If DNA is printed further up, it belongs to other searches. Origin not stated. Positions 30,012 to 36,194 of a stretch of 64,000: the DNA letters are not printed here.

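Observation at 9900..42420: About 90 tandem BIg-like extender modules with a hierarchical super-repeat structure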

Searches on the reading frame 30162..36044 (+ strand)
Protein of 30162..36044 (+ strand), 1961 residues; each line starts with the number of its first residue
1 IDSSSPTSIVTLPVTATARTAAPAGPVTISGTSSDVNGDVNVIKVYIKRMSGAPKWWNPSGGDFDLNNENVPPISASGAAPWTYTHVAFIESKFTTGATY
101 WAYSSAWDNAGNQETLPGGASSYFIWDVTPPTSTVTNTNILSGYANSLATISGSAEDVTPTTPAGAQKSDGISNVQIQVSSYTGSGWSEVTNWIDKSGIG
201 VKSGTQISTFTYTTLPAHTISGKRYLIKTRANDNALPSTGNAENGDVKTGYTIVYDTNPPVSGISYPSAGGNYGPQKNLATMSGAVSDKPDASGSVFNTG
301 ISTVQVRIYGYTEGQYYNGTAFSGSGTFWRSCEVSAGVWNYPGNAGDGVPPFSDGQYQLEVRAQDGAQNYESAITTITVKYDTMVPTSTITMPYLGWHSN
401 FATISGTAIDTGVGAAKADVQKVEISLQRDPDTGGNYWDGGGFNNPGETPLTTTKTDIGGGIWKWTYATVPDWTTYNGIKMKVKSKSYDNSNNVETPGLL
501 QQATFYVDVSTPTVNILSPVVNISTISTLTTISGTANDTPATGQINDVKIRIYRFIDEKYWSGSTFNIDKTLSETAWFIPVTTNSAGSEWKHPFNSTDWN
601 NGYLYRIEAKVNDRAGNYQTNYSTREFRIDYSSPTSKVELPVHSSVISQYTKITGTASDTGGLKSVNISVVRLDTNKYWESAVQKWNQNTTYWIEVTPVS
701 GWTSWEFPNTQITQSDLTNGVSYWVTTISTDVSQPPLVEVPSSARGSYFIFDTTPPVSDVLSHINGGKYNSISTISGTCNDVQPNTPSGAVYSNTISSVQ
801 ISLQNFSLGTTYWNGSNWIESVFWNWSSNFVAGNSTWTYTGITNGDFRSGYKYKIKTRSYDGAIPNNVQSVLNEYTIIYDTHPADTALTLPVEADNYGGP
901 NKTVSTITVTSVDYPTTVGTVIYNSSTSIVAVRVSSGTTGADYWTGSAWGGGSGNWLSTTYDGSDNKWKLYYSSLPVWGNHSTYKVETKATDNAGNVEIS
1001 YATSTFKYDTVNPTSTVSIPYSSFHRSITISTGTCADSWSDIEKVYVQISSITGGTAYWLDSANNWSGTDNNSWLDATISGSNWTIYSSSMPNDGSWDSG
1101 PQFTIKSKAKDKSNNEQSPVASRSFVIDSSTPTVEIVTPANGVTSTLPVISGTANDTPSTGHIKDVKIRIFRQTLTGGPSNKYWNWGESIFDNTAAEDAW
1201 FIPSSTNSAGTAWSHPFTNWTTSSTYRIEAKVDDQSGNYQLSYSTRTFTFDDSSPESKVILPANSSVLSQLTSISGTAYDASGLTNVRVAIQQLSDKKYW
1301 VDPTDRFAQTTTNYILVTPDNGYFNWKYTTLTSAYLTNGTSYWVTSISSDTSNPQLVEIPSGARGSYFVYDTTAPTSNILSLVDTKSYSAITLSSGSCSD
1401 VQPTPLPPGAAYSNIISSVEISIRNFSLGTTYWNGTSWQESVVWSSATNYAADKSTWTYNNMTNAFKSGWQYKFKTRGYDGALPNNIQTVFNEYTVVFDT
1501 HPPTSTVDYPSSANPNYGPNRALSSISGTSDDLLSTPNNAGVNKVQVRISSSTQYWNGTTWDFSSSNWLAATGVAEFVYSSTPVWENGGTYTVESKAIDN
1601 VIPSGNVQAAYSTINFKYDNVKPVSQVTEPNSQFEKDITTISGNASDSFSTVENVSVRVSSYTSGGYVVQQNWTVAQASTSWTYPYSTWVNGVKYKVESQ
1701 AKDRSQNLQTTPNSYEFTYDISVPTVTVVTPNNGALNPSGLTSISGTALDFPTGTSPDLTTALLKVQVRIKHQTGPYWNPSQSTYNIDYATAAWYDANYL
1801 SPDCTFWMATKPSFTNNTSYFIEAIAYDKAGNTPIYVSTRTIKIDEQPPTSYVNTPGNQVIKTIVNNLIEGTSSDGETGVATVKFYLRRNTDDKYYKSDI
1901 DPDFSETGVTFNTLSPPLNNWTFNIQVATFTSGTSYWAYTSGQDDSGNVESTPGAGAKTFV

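Call 53: search_protein_families(library=ncbifam, proteins=[window:30162-36044:+], max_evalue=0.01)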
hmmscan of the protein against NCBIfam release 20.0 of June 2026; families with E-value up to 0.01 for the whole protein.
window:30162-36044:+ (1961 aa): 1 family
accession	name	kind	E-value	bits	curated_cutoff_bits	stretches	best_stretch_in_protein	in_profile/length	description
NF045522.1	MXAN_2561_fam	equivalog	5.7e-05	22.7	150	0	1815-1833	229-247/304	MXAN_2561 family MXYO-CTERM-anchored protein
